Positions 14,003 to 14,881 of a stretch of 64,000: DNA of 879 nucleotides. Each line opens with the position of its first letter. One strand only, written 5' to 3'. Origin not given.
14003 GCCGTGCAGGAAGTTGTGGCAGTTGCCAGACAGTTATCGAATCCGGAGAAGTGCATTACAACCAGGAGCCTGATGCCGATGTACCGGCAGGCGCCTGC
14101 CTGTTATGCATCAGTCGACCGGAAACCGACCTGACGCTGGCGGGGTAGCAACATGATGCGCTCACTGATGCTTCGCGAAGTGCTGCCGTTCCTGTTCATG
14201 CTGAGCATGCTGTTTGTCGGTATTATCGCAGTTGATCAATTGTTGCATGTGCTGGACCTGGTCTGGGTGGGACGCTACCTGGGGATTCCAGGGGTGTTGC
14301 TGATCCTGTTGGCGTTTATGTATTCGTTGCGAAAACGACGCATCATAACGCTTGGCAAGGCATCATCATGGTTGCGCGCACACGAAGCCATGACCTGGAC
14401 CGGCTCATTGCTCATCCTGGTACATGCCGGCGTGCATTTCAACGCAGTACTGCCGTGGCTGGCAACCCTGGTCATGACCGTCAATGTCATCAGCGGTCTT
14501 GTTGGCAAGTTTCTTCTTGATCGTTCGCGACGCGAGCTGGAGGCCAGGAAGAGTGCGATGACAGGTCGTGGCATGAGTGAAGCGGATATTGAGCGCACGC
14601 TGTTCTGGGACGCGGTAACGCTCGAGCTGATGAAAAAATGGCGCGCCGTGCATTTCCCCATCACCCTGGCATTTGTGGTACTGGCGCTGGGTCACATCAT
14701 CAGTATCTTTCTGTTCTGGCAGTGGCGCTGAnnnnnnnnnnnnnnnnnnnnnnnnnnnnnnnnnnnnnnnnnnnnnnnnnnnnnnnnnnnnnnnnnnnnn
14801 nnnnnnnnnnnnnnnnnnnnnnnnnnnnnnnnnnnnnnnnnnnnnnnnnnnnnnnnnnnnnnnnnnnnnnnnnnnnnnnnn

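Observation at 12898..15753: Three-gene redox module: membrane-anchored FNR/2Fe-2S reductase, His-rich 4-TM protein and a dodecahaem cytochrome c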

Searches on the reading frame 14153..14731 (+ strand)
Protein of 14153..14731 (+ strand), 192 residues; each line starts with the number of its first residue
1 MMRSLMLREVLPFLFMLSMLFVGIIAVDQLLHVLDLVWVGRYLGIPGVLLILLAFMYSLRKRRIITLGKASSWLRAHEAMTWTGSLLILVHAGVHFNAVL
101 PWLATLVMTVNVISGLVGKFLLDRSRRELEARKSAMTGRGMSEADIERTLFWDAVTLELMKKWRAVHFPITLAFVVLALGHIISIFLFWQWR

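Call 3: search_protein_families(library=pfam, proteins=[window:14153-14731:+], max_evalue=1)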
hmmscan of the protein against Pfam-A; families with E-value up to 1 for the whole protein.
window:14153-14731:+ (192 aa): 2 families
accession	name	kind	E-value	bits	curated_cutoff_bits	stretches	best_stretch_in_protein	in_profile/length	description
PF24416.1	DUF7548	-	0.038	14.4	27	1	48-99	85-136/137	Family of unknown function (DUF7548)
PF19551.4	DUF6074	-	0.24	12.1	27.2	1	126-162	37-75/83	Family of unknown function (DUF6074)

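Call 4: search_protein_families(library=ncbifam, proteins=[window:14153-14731:+], max_evalue=1)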
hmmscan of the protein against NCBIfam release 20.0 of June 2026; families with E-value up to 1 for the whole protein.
window:14153-14731:+ (192 aa): 0 families

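Call 6: find_homologous_proteins(query=window:14153-14728:+)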
Query window:14153-14728:+ (192 aa): 4192 proteins with E <= 0.001 among 4636 candidates; the best 120 are listed.
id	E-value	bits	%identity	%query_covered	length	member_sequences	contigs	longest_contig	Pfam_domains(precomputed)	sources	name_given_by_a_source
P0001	2.4e-116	404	100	100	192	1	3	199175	-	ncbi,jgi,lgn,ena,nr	ncbi:MAG: hypothetical protein OEZ10_09945 [Gammaproteobacteria bacterium]|nr:hypothetical protein [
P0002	3.6e-79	283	66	100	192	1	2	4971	-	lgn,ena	-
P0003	5.0e-79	283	66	100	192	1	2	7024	-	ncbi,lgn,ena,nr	ncbi:MAG: hypothetical protein KAS48_07765 [Gammaproteobacteria bacterium]|nr:hypothetical protein [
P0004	4.1e-78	280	64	100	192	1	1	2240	-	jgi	jgi:hypothetical protein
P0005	1.6e-76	275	68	95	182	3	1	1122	-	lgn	-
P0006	8.2e-76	272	64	100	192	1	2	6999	-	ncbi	-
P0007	1.9e-75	271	63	100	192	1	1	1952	-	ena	-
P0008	5.0e-75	270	64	100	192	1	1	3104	-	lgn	-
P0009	1.2e-74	268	62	100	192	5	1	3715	-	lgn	-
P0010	3.0e-74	267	62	98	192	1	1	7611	-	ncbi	ncbi:MAG: hypothetical protein ACM3ST_05085 [Bdellovibrio bacteriovorus]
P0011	3.0e-74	267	61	100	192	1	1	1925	-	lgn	-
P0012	3.5e-74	267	61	99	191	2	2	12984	-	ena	-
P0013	3.8e-74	267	63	100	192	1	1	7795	-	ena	-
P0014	6.0e-74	266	61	100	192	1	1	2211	-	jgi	jgi:hypothetical protein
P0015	1.3e-73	265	64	100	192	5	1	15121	-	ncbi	-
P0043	1.8e-71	258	58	100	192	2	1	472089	-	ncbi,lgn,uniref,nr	ncbi:hypothetical protein [Thiohalomonas denitrificans]|uniref:DUF4149 domain-containing protein n=1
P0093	1.3e-70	255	62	98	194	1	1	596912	-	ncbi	ncbi:hypothetical protein GCM10027343_11130 [Noviherbaspirillum agri]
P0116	2.5e-70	254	60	99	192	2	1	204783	-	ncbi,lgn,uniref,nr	ncbi:hypothetical protein [Thiobaca trueperi]|uniref:Ferric reductase like protein n=1 Tax=Thiobaca 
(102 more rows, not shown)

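Call 7: find_encoding_contigs(protein=P0043, flank=8000, max_places=2)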
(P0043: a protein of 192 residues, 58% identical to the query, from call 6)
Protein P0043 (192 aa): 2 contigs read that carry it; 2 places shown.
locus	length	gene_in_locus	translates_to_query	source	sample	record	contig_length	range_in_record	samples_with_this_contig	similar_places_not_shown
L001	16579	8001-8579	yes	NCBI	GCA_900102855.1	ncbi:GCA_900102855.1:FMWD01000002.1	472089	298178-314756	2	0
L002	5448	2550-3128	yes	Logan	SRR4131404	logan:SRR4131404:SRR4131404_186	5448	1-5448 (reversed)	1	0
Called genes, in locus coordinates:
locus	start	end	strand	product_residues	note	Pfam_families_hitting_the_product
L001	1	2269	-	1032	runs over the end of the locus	PF00873:ACR_tran, PF02355:SecD_SecF_C (faint)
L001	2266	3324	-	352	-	PF25917:BSH_RND (weak), PF25973:BSH_CzcB (faint), PF25989:YknX_C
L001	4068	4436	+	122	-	PF13670:PepSY_2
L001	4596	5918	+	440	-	PF01794:Ferric_reduct, PF08022:FAD_binding_8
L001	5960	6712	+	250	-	PF01292:Ni_hydr_CYTB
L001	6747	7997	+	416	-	PF00175:NAD_binding_1, PF00111:Fer2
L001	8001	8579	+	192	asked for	-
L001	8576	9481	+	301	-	PF14522:Cytochrome_C7 (faint), PF22113:Mtrc-MtrF_II-IV_dom (faint), PF14537:Cytochrom_c3_2 (faint), PF02085:Cytochrom_CIII (weak)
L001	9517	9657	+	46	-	-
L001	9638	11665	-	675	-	PF02129:Peptidase_S15, PF00326:Peptidase_S9 (weak), PF00561:Abhydrolase_1, PF12146:Hydrolase_4 (weak), PF08530:PepX_C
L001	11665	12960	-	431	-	PF13535:ATP-grasp_4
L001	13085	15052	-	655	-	PF00989:PAS, PF08448:PAS_4, PF08447:PAS_3, PF08448:PAS_4, PF13426:PAS_9, PF00512:HisKA, PF13581:HATPase_c_2, PF02518:HATPase_c, +3 more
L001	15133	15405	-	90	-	-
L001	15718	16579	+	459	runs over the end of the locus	PF13396:PLDc_N (weak), PF13091:PLDc_2, PF00614:PLDc, PF13091:PLDc_2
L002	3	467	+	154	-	?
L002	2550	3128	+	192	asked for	-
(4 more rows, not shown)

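Call 8: find_encoding_contigs(protein=P0093, flank=8000, max_places=2)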
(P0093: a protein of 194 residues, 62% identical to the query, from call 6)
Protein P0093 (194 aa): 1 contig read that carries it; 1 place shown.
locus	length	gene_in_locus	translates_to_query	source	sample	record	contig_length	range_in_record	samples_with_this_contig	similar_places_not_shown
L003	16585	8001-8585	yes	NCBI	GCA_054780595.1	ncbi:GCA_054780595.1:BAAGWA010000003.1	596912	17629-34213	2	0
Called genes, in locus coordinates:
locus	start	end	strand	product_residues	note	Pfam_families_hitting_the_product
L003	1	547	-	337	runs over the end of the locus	PF00710:Asparaginase, PF17763:Asparaginase_C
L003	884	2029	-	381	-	PF13458:Peripla_BP_6, PF01094:ANF_receptor, PF13433:Peripla_BP_5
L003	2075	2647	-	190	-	PF02082:Rrf2 (weak)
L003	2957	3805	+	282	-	PF13560:HTH_31 (weak), PF01381:HTH_3 (weak), PF13443:HTH_26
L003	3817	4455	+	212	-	PF21948:LplA-B_cat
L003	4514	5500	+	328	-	PF04055:Radical_SAM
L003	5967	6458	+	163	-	-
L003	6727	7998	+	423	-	PF00970:FAD_binding_6 (weak), PF00175:NAD_binding_1, PF00111:Fer2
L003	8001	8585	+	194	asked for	-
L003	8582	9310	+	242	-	PF09699:Paired_CXXCH_1 (faint), PF02085:Cytochrom_CIII (faint), PF14522:Cytochrome_C7 (faint), PF14537:Cytochrom_c3_2 (faint)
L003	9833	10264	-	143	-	PF21352:Zn_ribbon_Thio2, PF00085:Thioredoxin, PF13098:Thioredoxin_2, PF13905:Thioredoxin_8 (faint)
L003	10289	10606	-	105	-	PF13591:MerR_2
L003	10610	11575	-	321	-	PF00226:DnaJ, PF01556:DnaJ_C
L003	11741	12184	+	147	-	PF00011:HSP20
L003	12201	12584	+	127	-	PF00011:HSP20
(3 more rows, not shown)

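Call 9: find_encoding_contigs(protein=P0116, flank=8000, max_places=2)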
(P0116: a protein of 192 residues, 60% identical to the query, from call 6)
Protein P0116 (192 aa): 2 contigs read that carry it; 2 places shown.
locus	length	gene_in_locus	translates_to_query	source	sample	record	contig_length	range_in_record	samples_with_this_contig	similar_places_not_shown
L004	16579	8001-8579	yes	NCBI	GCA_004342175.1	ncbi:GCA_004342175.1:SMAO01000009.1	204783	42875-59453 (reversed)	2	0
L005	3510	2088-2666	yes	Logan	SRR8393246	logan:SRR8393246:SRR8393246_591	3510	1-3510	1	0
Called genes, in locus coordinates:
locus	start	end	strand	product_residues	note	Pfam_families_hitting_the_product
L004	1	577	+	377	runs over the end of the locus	PF01058:Oxidored_q6, PF14720:NiFe_hyd_SSU_C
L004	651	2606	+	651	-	PF27537:HoxH (weak), PF00374:NiFeSe_Hases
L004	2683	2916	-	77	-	PF01455:HupF_HypC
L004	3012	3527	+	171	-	PF01750:HycI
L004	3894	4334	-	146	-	PF06146:PsiE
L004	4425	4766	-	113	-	PF13670:PepSY_2 (faint), PF03413:PepSY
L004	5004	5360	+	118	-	PF09086:DUF1924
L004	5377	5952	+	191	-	PF09626:DHC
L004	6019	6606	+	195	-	PF09626:DHC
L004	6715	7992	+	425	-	PF00175:NAD_binding_1, PF00111:Fer2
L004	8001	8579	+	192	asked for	-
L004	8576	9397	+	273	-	PF02085:Cytochrom_CIII (faint), PF14522:Cytochrome_C7 (faint), PF09699:Paired_CXXCH_1 (faint), PF14537:Cytochrom_c3_2 (weak)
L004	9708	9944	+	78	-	-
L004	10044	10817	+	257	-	PF03150:CCP_MauG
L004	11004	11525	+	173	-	PF01292:Ni_hydr_CYTB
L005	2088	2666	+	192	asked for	-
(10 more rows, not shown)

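Call 12: find_related_loci(query=window:14153-14728:+, collection=genome_contigs, flank=6000)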
Query window:14153-14728:+ (192 aa) in genome_contigs; peptide patterns used: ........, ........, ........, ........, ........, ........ (x = any residue, [..] = any of these).
304 stretches matched a pattern; 58 encode a relative of the query (tblastn E <= 1e-3); 57 distinct loci.
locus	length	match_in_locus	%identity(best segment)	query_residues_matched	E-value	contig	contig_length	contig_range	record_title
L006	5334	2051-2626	62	1-192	9e-78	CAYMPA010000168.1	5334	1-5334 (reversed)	MAG TPA_asm: uncultured Enterobacteriaceae bacterium isolate binchicken_co275_158 genome assembly, contig: NODE_28921_le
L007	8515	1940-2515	60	1-192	3e-77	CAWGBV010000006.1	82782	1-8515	MAG: uncultured Gammaproteobacteria bacterium isolate MFD03804.bin.2.81 genome assembly, contig: contig_21044, whole gen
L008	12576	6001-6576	61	1-192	3e-77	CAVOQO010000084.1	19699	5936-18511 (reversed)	MAG: uncultured Gammaproteobacteria bacterium isolate MFD09779.bin.2.196 genome assembly, contig: contig_52634, whole ge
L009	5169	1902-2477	63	1-192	5e-77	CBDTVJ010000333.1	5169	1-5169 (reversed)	MAG TPA_asm: uncultured Halieaceae bacterium isolate SRR7614707_concoct_60 genome assembly, contig: ERZ23877653.10446, w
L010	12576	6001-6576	60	1-192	5e-77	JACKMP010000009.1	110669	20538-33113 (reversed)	MAG: Chromatiaceae bacterium isolate HK-STAS-PROT-121 HK-STAS-PROT-121_9, whole genome shotgun sequence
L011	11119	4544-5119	58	1-192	5e-77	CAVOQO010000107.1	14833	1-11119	MAG: uncultured Gammaproteobacteria bacterium isolate MFD09779.bin.2.196 genome assembly, contig: contig_91804, whole ge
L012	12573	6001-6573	61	1-191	5e-77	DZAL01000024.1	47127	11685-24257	MAG TPA_asm: Thiomargarita sp. isolate SulCav_PC08_66_44_25 SulCav_PC08-66_332_length_47127_cov_15.456195, whole genome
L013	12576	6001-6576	60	1-192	2e-76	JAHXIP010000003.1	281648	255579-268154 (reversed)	MAG: Candidatus Thiodiazotropha sp. (ex Monitilora ramsayi) isolate L095_Th1 c_000000000003, whole genome shotgun sequen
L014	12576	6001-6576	60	1-192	8e-77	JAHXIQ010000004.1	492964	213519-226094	MAG: Candidatus Thiodiazotropha sp. (ex Myrtea sp. 'scaly one' KF741663) isolate 3502F_Th1 c_000000000004, whole genome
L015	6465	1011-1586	60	1-192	4e-76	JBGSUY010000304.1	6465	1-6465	MAG: Chromatiaceae bacterium isolate JTS-AC444 k141_4463549, whole genome shotgun sequence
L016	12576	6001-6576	60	1-192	6e-76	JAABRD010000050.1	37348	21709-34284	MAG: Thiotrichaceae bacterium isolate S06.Bin195 NODE_51_length_37348_cov_5.94156, whole genome shotgun sequence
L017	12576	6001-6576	60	1-192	6e-76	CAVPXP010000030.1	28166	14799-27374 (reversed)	MAG: uncultured Gammaproteobacteria bacterium isolate MFD09964.bin.2.251 genome assembly, contig: contig_48801, whole ge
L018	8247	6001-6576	60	1-192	6e-76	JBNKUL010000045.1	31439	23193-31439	MAG: Thiohalomonadaceae bacterium isolate A1A2.bin.45.orig k141_1513844, whole genome shotgun sequence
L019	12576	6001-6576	58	1-192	3e-75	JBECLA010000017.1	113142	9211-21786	MAG: Thiohalomonadales bacterium isolate ETDI94 k127_3851997, whole genome shotgun sequence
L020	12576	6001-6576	59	1-192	6e-75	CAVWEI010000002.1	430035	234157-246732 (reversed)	MAG: uncultured Gammaproteobacteria bacterium isolate MFD03804.bin.2.178 genome assembly, contig: contig_12625, whole ge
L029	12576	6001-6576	60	1-192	2e-73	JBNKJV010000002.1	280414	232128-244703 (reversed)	MAG: Sedimenticolaceae bacterium isolate H2.bin.12.strict NODE_2_length_280414_cov_7.442022, whole genome shotgun sequen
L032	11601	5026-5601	57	1-192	3e-73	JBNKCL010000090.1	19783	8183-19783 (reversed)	MAG: Sedimenticolaceae bacterium isolate F1F2.bin.26.orig k141_744445, whole genome shotgun sequence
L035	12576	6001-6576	57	1-192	8e-73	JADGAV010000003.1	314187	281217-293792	MAG: SAR324 cluster bacterium isolate nPCRbin7 nPCR_bin7_NODE_3_length_314187_cov_40.313429, whole genome shotgun sequen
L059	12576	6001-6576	59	1-192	7e-68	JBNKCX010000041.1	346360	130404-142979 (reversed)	MAG: Sedimenticolaceae bacterium isolate F1F2.bin.14.orig k141_2624619, whole genome shotgun sequence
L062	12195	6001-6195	61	124-192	3e-22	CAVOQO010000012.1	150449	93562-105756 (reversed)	MAG: uncultured Gammaproteobacteria bacterium isolate MFD09779.bin.2.196 genome assembly, contig: contig_18133, whole ge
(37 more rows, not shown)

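Call 15: search_protein_representatives(protein=window:14153-14728:+)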
Query: 192 residues. Proteins with E-value up to 0.001 (for the whole library): 814; up to 1e-10: 201; up to 1e-30: 43. The best 150 are listed.
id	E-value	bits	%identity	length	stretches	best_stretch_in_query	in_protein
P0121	2.1e-62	226.7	55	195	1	4-191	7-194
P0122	9.9e-57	208.3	54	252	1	4-191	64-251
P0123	1.3e-50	188.3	43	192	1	1-190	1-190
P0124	3.1e-50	187.1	48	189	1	12-191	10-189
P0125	9.6e-49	182.2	44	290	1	2-191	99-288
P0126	2.6e-48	180.8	56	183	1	2-192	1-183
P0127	6.8e-48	179.4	47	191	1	1-191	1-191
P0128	1.8e-46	174.8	47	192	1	8-188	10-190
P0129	2.7e-46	174.3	43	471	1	1-191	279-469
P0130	9.7e-46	172.4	48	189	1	13-188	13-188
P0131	1.4e-44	168.6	44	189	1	3-188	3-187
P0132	4.8e-43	163.6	54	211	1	10-162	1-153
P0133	5.6e-43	163.4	44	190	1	2-189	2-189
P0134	8.2e-43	162.9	43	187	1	1-188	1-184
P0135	9.3e-43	162.7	43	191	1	4-191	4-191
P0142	2.6e-38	148.2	38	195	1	1-192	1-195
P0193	4.4e-24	101.8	31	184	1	11-187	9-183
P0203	1.1e-21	94.0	28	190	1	6-184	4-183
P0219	1.1e-18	84.2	35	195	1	37-188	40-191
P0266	3.7e-14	69.4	36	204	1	36-188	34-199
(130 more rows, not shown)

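Call 24: predict_structure(alignment_id=A1)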
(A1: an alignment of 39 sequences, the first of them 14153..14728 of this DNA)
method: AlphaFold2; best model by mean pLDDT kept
length: 192 residues; sequences in the alignment: 39
mean_pLDDT: 93.2   pTM: 0.86
mean pLDDT of the five models: 93.2, 92.3, 92.4, 91.4, 90.9
residues with pLDDT >= 90: 157; 70-90: 33; 50-70: 2; < 50: 0
segments of 3 or more residues with pLDDT < 50: none
pLDDT, mean of each block of 10 residues (from residue 1): 86 97 97 96 96 96 94 96 98 85 95 97 91 91 91 89 97 96 90 52
secondary structure, 60 per line:
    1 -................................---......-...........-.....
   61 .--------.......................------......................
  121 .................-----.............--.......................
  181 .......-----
elements in order: H2-33 H37-42 H44-54 H56-61 H70-92 H99-137 H143-155 H158-187

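Call 27: fold_search(model_id=the predicted structure, library=pdb)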
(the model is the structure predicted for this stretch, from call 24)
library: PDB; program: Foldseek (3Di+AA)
matches with E <= 10: 72; with E <= 0.001: 0
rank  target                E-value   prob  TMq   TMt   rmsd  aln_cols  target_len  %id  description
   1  1x04                  7.8e-01  0.21  0.23  0.22  24.9       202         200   13  Crystal structure of endophilin BAR domain (mutant) (released 2006-05-02)
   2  2z0n                  1.5e+00  0.12  0.21  0.18  27.3       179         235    8  Crystal structure of APPL1-BAR domain (released 2008-05-13)
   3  5bpt                  1.8e+00  0.11  0.23  0.10  14.1       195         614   11  Atomic-resolution structures of the APC/C subunits Apc4 and the Apc5 N-terminal domain (released 2015-09-02)
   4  1i49_A                2.3e+00  0.06  0.17  0.16  25.6       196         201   11  CRYSTAL STRUCTURE ANALYSIS OF ARFAPTIN (released 2001-05-16)
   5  9jih_B                2.4e+00  0.09  0.23  0.19  25.1       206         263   11  Crystal structure of BAR domain of ACAP4 (released 2026-01-14)
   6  5o0t                  2.4e+00  0.08  0.20  0.19  16.9       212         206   17  CRYSTAL STRUCTURE OF TRANS-MEMBRANE DOMAIN OF Cylindrospermum stagnale NADPH-OXIDASE 5 (NOX5) (released 2017-06-28)
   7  8e0o_A                3.0e+00  0.11  0.24  0.31  17.7       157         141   14  Heterotrimeric variant of tcTRP9, hetBGL03-15-18 (released 2023-04-12)
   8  1i4t_B                3.1e+00  0.08  0.22  0.23  23.7       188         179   11  CRYSTAL STRUCTURE ANALYSIS OF RAC1-GMPPNP IN COMPLEX WITH ARFAPTIN (released 2001-05-16)
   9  9jih_A                3.1e+00  0.08  0.21  0.17  24.9       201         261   10  Crystal structure of BAR domain of ACAP4 (released 2026-01-14)
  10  5c5b_A                3.3e+00  0.09  0.23  0.13  25.9       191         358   10  Crystal Structure of Human APPL BAR-PH Heterodimer (released 2016-06-22)
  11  7a0g_AAA              3.3e+00  0.06  0.17  0.12  39.5       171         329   15  Structure of the SmhB pore of the tripartite alpha-pore forming toxin, Smh, from Serratia marcescens. (released 2021-03-31)
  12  2elb                  3.8e+00  0.08  0.25  0.14  23.4       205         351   11  Crystal Structure of the BAR-PH domain of human APPL1 (released 2007-05-29)
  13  3caz_A                3.8e+00  0.08  0.22  0.21  28.6       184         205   11  Crystal structure of a BAR protein from Galdieria sulphuraria (released 2008-03-04)
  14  2q12                  3.8e+00  0.08  0.22  0.18  28.3       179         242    8  Crystal Structure of BAR domain of APPL1 (released 2007-08-14)
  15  9u6h_N                4.0e+00  0.07  0.23  0.15  18.8       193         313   16  Cryo-EM structure of the Vo domain of V/A-ATPase in liposomes, state2 (released 2025-10-29)
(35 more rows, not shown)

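Call 39: search_solved_structures(query=A1, max_evalue=10, show_alignments=2)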
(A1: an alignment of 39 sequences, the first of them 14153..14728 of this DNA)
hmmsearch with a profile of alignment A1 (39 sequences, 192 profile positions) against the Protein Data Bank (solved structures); distinct sequences matched with E-value up to 10: 0.

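Call 45: find_encoding_contigs(protein=P0266, flank=6000, max_places=2)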
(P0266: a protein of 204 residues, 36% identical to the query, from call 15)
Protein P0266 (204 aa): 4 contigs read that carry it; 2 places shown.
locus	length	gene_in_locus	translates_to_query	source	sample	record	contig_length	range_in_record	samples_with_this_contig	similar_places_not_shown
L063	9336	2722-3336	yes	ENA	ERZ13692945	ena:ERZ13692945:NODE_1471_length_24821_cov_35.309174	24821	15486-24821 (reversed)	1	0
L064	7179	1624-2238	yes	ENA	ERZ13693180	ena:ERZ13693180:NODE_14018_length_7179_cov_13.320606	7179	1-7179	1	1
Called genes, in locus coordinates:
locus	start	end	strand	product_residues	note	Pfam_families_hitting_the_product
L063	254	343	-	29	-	-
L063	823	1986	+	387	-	PF13176:TPR_7 (faint), PF04733:Coatomer_E (weak), PF14559:TPR_19 (weak), PF12895:ANAPC3 (weak), PF14559:TPR_19 (weak), PF13424:TPR_12, PF13432:TPR_16 (weak), PF14559:TPR_19, +21 more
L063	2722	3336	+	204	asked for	-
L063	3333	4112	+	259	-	PF14522:Cytochrome_C7 (faint), PF14537:Cytochrom_c3_2 (weak)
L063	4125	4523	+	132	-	-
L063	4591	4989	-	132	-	PF14319:Zn_Tnp_IS91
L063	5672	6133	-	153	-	-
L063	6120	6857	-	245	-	-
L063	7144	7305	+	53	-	-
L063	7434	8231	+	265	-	PF00142:Fer4_NifH (faint), PF01656:CbiA, PF02374:ArsA_ATPase, PF06564:CBP_BcsQ (faint), PF09140:MipZ (faint), PF10609:ParA, PF13614:AAA_31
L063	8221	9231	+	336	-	PF02195:ParB_N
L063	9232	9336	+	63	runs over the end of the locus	-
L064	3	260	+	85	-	?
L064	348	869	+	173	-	PF00005:ABC_tran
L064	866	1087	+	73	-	-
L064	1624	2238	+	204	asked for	-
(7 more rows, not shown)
